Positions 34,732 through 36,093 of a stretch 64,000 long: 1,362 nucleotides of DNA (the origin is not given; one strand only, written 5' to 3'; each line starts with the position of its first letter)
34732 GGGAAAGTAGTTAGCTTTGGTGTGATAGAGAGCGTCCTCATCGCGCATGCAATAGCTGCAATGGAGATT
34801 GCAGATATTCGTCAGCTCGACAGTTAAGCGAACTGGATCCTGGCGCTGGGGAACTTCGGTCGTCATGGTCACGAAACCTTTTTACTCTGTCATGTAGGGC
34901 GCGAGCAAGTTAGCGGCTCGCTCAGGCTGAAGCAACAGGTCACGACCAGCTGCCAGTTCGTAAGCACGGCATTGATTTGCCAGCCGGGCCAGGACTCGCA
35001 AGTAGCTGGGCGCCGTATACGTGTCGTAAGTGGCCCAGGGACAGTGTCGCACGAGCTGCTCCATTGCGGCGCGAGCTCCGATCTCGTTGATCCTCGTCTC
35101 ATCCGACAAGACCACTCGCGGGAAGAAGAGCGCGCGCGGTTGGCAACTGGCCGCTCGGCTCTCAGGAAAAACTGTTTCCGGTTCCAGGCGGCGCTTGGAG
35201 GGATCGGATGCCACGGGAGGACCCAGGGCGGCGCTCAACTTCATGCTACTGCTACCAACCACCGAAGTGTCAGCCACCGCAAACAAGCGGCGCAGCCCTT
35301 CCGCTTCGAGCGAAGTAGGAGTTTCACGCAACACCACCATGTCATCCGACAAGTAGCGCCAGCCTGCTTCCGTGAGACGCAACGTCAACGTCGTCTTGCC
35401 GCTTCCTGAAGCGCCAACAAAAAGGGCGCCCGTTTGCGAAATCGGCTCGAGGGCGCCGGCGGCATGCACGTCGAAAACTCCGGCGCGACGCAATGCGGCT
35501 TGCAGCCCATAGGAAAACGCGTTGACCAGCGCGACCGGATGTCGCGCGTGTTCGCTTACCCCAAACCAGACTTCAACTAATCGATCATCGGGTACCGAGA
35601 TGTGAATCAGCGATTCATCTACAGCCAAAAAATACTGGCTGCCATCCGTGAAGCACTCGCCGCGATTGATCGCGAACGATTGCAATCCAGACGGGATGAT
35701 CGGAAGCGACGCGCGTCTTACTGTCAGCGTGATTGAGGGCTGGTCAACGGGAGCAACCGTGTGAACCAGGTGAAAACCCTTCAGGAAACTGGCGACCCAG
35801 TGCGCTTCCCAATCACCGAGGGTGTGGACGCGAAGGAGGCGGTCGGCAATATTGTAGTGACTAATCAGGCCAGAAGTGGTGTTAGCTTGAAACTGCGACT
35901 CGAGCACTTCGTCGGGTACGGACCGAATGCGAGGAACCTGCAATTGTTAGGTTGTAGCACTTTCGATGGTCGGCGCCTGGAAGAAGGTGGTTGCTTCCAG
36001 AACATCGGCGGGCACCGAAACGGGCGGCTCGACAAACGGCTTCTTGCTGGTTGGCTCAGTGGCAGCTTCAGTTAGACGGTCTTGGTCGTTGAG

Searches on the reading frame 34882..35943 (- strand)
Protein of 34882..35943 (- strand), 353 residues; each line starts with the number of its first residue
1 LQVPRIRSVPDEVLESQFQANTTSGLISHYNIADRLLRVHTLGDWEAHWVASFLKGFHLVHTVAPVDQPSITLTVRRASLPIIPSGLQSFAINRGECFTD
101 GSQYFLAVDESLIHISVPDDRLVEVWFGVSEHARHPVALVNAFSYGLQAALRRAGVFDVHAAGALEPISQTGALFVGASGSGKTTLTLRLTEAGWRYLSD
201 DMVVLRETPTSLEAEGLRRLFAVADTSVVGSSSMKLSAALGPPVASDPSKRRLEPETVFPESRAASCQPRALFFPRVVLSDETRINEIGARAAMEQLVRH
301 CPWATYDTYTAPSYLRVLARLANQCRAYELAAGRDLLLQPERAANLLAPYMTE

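Call 7: search_protein_families(library=pfam, proteins=[window:34882-35943:-], max_evalue=0.01)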
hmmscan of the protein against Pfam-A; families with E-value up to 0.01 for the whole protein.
window:34882-35943:- (353 aa): 3 families
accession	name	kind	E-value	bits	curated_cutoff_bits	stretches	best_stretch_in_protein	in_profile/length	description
PF07475.17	Hpr_kinase_C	-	4.5e-05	23.5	33.3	1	162-210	10-58/171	HPr Serine kinase C-terminal domain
PF13671.12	AAA_33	-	0.0041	17.9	27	1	174-206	3-36/143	AAA domain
PF01293.25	PEPCK_ATP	-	0.006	15.8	26.5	1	150-205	190-242/465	Phosphoenolpyruvate carboxykinase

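Call 8: search_protein_families(library=ncbifam, proteins=[window:34882-35943:-], max_evalue=0.01)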
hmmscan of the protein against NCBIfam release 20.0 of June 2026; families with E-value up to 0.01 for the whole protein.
window:34882-35943:- (353 aa): 5 families
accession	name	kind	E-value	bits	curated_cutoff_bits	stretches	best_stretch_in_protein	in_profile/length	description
TIGR04352.1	HprK_rel_A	equivalog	2e-13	50.1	200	1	159-331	99-266/280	HprK-related kinase A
TIGR04355.1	HprK_rel_B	hypoth_equivalog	4.2e-06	26.1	200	1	154-221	142-207/351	HprK-related kinase B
TIGR00679.1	hpr-ser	equivalog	7.5e-06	25.4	240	1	160-215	133-189/300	HPr(Ser) kinase/phosphatase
NF006821.0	PRK09344.1-3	subfamily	0.00026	19.7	369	1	166-213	218-271/525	phosphoenolpyruvate carboxykinase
NF003883.0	PRK05428.2-1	equivalog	0.003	17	252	1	164-208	21-65/189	HPr kinase/phosphorylase-related protein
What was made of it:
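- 34882..35943 (-): HPr-kinase-like peptide kinase (353-aa ORF; true start uncertain). Hpr_kinase_C 4.5e-5; HprK_rel_A 50 bits, below the cut-off of 200 (calls 7, 8).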

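Call 26: search_solved_structures(query=window:34882-35943:-, max_evalue=1)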
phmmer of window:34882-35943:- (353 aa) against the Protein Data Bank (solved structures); distinct sequences matched with E-value up to 1: 4.
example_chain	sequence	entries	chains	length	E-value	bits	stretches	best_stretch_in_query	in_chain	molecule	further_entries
1ko7_A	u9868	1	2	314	0.11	14.7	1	162-208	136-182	Hpr kinase/phosphatase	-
1jb1_A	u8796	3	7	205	0.34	13.1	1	163-205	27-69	HPRK PROTEIN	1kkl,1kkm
2qmh_A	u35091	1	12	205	0.35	13.1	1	163-205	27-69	HPr kinase/phosphorylase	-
9fq7_4S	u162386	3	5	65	0.9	11.8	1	26-60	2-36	Cytochrome c oxidase subunit 7C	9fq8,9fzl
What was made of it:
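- Tried and rejected: Kinase against PDB: only marginal HPr kinase hits (call 26).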
